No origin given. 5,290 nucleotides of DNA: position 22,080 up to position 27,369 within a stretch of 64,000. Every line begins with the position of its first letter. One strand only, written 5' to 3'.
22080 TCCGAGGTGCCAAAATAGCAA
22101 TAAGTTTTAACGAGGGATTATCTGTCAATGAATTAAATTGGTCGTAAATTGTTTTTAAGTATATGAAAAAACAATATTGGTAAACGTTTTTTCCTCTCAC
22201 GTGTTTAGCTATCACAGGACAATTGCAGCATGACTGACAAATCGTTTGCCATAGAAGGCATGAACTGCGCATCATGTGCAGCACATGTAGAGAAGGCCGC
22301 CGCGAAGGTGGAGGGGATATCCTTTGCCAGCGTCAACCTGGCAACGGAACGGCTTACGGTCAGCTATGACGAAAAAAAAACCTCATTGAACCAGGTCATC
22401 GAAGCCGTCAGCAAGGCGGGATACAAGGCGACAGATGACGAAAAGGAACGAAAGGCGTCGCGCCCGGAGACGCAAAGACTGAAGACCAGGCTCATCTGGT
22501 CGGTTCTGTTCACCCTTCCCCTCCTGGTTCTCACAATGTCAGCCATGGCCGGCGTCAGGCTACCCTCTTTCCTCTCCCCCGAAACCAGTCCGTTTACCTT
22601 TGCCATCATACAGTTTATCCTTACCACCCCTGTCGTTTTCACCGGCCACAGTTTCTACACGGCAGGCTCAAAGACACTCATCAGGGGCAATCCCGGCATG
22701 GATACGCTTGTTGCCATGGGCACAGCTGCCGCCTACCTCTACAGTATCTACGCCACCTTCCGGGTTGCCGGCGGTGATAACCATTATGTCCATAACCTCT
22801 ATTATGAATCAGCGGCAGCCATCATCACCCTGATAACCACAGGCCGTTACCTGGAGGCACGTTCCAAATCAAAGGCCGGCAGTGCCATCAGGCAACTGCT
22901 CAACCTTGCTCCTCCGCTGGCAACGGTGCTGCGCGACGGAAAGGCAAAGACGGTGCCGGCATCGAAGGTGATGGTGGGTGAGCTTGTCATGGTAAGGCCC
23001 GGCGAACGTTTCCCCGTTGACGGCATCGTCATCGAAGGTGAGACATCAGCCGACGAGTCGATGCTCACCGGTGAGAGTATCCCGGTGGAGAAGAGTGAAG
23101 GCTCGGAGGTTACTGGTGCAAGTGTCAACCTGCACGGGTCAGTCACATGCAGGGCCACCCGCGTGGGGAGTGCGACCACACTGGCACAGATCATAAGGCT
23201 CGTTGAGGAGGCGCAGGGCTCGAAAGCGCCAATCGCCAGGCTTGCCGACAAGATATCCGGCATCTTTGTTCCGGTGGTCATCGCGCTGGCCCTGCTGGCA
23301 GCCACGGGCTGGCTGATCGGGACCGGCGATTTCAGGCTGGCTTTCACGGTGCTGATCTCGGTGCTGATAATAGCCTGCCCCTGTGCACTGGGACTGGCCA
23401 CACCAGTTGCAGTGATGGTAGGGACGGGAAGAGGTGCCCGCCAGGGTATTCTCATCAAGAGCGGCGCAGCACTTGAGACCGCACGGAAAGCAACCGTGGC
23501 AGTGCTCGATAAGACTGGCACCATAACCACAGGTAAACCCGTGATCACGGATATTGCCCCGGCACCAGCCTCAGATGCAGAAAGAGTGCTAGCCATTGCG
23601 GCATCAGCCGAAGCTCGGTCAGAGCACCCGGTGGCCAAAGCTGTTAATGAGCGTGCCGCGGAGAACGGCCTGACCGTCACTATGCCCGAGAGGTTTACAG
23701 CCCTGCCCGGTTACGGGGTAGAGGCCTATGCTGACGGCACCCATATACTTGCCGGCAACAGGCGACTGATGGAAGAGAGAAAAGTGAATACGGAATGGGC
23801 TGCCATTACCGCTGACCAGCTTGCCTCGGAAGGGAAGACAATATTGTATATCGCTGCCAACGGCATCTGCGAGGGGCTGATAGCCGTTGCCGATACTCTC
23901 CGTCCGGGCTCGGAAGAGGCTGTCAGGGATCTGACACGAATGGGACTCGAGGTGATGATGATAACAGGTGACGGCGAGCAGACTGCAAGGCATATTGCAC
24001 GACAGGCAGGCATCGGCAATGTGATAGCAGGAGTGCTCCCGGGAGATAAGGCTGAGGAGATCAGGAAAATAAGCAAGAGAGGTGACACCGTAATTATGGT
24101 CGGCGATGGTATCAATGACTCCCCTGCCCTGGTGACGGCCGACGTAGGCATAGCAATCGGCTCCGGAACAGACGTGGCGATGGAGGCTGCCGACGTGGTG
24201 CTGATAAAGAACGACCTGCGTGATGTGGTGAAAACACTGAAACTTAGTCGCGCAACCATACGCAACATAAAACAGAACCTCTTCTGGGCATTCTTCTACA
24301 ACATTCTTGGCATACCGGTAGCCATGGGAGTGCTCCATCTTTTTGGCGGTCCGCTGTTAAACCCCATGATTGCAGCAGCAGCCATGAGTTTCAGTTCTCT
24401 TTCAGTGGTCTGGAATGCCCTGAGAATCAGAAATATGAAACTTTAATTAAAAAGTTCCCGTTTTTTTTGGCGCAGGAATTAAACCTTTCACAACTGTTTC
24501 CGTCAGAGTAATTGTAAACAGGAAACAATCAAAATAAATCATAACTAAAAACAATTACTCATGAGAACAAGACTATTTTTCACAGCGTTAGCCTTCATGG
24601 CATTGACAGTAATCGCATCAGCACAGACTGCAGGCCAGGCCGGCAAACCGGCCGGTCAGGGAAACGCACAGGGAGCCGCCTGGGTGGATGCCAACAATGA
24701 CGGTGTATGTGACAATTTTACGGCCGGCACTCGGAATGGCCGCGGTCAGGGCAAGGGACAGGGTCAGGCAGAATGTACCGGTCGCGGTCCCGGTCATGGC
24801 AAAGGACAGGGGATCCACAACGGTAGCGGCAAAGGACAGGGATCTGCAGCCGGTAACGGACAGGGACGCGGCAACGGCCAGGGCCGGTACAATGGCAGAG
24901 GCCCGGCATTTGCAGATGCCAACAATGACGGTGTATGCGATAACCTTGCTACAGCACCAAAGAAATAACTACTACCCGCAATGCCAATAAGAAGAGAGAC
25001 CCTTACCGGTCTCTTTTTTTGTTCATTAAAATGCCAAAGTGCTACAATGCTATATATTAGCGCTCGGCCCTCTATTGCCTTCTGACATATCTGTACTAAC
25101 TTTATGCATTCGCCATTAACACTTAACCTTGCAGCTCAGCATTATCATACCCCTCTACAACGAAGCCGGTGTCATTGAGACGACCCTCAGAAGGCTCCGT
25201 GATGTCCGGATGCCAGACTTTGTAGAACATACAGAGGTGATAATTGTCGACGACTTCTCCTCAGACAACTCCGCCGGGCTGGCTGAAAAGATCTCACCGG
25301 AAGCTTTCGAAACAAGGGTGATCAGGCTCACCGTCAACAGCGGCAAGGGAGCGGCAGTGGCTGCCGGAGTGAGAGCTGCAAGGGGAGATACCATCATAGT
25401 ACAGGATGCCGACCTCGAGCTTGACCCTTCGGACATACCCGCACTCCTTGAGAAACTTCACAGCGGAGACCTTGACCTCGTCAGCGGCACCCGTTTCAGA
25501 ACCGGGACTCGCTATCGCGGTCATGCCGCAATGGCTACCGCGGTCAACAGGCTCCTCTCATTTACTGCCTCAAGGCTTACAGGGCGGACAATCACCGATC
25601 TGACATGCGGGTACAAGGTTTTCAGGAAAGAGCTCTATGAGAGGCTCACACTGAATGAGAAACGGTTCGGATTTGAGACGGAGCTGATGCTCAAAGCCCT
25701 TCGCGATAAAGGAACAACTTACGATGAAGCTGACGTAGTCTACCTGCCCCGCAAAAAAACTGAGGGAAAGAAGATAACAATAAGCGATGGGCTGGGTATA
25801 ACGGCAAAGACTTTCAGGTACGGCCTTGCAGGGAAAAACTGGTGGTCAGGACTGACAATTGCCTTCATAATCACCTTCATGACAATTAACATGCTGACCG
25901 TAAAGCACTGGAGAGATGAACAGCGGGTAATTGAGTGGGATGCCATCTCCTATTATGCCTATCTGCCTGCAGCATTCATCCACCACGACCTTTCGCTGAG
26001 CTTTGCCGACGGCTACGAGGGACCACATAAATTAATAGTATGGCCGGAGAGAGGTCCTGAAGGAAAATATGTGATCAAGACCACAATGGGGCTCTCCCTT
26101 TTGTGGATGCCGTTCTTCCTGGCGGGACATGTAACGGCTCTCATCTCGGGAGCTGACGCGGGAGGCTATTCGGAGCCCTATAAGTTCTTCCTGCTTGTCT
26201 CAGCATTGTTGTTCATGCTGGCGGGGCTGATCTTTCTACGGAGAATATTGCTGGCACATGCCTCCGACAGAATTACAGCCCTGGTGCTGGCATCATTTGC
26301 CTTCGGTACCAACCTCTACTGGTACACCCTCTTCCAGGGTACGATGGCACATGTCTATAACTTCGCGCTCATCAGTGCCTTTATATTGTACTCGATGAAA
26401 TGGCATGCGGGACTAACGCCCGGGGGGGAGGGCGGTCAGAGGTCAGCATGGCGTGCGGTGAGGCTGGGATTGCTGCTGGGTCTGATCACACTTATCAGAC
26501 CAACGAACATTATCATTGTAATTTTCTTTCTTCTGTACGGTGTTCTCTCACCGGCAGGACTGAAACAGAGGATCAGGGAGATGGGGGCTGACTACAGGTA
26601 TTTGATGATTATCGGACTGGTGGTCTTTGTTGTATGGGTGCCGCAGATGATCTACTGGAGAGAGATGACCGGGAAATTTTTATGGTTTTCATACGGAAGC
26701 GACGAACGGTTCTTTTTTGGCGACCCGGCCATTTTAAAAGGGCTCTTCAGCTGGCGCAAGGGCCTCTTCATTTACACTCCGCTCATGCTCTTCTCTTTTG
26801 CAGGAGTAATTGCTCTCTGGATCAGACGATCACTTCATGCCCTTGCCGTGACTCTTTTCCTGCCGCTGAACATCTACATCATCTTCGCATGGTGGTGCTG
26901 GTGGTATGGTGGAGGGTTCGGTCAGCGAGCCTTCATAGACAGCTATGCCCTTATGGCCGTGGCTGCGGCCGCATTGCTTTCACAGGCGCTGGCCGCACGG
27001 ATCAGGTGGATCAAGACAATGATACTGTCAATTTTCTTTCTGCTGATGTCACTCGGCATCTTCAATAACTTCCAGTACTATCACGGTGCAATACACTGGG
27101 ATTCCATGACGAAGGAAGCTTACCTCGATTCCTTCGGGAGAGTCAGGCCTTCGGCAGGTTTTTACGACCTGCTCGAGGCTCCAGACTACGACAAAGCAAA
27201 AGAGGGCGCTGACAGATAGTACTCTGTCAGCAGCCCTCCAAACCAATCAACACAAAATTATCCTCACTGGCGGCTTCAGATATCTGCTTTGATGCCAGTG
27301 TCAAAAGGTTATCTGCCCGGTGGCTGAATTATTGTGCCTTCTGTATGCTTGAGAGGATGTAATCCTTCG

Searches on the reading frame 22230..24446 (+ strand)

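Call 43: search_protein_families(library=pfam, proteins=[window:22230-24446:+], max_evalue=0.001)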
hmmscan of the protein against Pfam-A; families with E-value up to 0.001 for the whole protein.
window:22230-24446:+ (738 aa): 4 families
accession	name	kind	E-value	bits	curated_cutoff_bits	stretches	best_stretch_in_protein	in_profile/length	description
PF00122.25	E1-E2_ATPase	-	3.1e-58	196.7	28.1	1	226-405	2-181/181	E1-E2 ATPase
PF00702.32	Hydrolase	-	1.7e-30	107.3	26.4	1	423-637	3-190/191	haloacid dehalogenase-like hydrolase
PF00403.32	HMA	-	7.4e-19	68.3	24.8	1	6-66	2-62/62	Heavy-metal-associated domain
PF08282.18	Hydrolase_3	-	3.2e-05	24.2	20.9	1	617-663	202-248/255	haloacid dehalogenase-like hydrolase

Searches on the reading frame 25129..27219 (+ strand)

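Call 43: search_protein_families(library=pfam, proteins=[window:25129-27219:+], max_evalue=0.001)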
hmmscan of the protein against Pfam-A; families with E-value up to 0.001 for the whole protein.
window:25129-27219:+ (696 aa): 3 families
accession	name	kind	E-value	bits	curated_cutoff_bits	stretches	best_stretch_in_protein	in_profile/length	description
PF00535.33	Glycos_transf_2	-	5.7e-33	114.6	23.3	1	4-173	1-167/168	Glycosyl transferase family 2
PF13641.12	Glyco_tranf_2_3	-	5.1e-05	23.8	27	1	3-173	3-174/230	Glycosyltransferase like family 2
PF13506.12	Glyco_transf_21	-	0.00016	21.7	21.7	1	72-148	17-93/174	Glycosyl transferase family 21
